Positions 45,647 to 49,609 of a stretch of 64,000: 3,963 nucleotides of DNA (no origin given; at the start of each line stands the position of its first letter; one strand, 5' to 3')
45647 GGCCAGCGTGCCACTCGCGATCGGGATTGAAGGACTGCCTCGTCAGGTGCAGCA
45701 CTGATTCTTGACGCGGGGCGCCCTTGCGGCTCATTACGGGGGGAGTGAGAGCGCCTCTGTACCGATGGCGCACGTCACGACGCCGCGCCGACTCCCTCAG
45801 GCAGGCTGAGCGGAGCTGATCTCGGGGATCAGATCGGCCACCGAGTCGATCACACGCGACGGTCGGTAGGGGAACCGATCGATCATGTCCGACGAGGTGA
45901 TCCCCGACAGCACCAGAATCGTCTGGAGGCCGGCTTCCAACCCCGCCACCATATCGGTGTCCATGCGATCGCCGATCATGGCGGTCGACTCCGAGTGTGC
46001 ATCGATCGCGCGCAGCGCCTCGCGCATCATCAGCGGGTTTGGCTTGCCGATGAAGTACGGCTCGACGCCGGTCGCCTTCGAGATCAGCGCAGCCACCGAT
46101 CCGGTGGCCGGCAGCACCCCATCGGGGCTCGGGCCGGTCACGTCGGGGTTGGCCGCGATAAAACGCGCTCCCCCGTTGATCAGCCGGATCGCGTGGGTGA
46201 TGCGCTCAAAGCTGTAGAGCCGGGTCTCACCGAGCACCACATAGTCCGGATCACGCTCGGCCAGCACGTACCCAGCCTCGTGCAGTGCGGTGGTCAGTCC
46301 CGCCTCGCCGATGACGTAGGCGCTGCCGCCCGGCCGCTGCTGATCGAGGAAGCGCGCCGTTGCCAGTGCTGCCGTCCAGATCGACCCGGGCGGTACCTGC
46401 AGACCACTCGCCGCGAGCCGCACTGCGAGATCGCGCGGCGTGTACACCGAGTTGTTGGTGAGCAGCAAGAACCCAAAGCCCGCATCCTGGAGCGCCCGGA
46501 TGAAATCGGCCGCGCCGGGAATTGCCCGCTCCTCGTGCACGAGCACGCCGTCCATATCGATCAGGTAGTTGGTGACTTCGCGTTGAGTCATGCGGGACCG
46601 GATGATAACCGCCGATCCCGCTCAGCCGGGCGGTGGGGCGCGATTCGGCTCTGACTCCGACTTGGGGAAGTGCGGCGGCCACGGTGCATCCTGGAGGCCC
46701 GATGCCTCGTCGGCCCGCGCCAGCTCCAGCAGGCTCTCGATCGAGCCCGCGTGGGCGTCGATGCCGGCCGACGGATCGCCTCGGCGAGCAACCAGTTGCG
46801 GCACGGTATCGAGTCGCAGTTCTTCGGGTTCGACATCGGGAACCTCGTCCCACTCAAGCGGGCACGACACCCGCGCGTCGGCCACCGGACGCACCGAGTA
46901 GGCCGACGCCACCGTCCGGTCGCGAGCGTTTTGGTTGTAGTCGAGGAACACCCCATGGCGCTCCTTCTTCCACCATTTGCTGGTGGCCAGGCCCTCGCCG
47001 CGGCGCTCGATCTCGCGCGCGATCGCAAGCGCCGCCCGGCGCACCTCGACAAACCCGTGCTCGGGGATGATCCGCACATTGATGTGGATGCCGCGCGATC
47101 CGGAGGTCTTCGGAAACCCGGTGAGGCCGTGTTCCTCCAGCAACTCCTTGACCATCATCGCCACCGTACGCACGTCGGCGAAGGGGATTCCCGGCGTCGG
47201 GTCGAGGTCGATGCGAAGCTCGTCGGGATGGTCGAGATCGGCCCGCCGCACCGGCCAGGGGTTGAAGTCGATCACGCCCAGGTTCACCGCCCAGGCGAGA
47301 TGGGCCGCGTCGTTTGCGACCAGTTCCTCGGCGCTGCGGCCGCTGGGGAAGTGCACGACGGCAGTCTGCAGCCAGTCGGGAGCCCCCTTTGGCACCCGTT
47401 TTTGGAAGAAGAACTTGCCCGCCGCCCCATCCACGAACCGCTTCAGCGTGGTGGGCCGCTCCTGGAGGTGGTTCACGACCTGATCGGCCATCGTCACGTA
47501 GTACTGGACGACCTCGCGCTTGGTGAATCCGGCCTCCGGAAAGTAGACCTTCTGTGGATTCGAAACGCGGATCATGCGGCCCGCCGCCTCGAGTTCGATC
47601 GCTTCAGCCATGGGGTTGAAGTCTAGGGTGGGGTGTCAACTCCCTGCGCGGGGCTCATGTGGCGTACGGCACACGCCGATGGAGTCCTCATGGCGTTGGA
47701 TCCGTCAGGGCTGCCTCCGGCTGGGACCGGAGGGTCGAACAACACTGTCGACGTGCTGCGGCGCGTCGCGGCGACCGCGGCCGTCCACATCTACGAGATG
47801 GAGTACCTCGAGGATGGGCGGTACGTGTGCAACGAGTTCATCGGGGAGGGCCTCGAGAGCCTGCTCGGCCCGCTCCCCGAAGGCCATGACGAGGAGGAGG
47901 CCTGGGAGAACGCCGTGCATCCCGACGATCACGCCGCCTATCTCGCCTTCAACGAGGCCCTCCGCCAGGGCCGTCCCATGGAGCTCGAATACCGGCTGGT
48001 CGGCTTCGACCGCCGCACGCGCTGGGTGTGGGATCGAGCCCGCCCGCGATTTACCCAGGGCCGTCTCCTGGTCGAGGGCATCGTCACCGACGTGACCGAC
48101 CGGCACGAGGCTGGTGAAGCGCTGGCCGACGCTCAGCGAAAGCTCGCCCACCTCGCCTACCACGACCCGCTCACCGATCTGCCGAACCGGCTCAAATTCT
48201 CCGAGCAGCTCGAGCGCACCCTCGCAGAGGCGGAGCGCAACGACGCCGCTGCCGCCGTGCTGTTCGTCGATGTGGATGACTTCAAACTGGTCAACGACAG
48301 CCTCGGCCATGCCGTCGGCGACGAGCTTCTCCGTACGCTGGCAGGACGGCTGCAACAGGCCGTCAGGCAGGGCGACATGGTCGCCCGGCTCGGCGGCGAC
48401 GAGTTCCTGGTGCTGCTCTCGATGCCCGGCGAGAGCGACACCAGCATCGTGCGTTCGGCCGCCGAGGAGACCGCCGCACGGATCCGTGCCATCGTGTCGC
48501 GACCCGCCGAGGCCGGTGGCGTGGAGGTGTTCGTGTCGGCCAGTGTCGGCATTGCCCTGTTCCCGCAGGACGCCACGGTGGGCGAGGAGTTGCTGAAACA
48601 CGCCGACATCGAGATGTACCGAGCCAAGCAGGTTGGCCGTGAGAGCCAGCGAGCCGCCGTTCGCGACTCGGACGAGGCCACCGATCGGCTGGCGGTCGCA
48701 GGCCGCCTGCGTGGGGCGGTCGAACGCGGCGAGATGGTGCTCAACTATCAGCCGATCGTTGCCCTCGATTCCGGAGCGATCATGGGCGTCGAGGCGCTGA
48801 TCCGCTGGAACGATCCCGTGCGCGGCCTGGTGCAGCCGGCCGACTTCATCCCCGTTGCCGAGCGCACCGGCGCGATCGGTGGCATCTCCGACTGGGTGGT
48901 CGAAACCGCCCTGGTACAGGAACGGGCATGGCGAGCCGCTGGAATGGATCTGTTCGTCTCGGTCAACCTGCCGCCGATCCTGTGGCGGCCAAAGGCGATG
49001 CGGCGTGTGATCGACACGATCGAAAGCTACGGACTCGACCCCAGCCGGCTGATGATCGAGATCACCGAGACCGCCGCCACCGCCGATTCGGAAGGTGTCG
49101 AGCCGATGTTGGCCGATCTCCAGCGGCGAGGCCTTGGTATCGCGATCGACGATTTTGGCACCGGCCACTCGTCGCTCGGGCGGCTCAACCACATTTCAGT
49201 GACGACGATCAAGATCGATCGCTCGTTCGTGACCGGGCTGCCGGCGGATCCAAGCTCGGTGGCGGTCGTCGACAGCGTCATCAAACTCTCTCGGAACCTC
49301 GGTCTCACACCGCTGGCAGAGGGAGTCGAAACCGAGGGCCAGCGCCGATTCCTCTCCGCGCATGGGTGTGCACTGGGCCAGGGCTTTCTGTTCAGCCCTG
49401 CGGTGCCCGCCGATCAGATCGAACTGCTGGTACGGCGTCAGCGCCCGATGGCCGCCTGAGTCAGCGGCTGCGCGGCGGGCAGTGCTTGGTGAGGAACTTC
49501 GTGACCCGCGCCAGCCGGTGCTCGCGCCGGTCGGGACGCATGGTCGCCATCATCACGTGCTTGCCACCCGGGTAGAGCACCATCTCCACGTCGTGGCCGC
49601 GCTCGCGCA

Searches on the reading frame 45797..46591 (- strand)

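Call 63: search_protein_families(library=pfam, proteins=[window:45797-46591:-], max_evalue=0.0001)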
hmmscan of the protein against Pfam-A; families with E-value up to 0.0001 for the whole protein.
window:45797-46591:- (264 aa): 4 families
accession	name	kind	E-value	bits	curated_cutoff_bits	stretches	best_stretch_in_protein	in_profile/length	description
PF13242.12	Hydrolase_like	-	1.8e-26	92.3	22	1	181-254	2-75/75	HAD-hyrolase-like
PF13344.12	Hydrolase_6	-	8.4e-26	90.4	27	1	10-108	2-100/101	Haloacid dehalogenase-like hydrolase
PF00702.32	Hydrolase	-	2.9e-14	54.3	26.4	1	10-221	5-191/191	haloacid dehalogenase-like hydrolase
PF13419.12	HAD_2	-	3.6e-07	30.9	23.8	1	169-227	121-178/178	Haloacid dehalogenase-like hydrolase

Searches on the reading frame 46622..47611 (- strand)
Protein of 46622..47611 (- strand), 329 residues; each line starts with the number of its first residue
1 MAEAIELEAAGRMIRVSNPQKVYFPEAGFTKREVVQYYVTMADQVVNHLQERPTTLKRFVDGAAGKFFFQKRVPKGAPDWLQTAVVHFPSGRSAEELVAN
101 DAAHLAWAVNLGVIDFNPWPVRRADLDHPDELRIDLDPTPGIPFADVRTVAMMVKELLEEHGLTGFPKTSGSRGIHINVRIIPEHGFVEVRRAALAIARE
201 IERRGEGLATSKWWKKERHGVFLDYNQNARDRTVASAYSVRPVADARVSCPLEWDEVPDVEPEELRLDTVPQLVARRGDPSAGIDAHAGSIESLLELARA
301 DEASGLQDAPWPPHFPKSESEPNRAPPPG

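Call 63: search_protein_families(library=pfam, proteins=[window:46622-47611:-], max_evalue=0.0001)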
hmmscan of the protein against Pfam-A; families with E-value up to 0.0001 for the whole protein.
window:46622-47611:- (329 aa): 2 families
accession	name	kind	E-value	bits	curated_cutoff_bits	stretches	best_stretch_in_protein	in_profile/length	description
PF21686.3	LigD_Prim-Pol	-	3.5e-86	289.3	27.4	1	30-280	1-253/254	LigD, primase-polymerase domain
PF01896.25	DNA_primase_S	-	9.7e-05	23.2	26.8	0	135-254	2-163/163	DNA primase small subunit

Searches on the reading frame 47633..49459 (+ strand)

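Call 63: search_protein_families(library=pfam, proteins=[window:47633-49459:+], max_evalue=0.0001)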
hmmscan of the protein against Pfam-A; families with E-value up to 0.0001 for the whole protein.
window:47633-49459:+ (608 aa): 3 families
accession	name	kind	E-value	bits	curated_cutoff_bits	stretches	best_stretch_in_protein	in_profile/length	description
PF00563.25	EAL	-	6.4e-65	219.3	31.3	1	358-589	3-235/236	EAL domain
PF00990.26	GGDEF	-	1.5e-46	158.6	23.8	1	175-337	1-160/161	Diguanylate cyclase, GGDEF domain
PF08447.18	PAS_3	-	1e-10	42.2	25.6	1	70-144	4-81/89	PAS fold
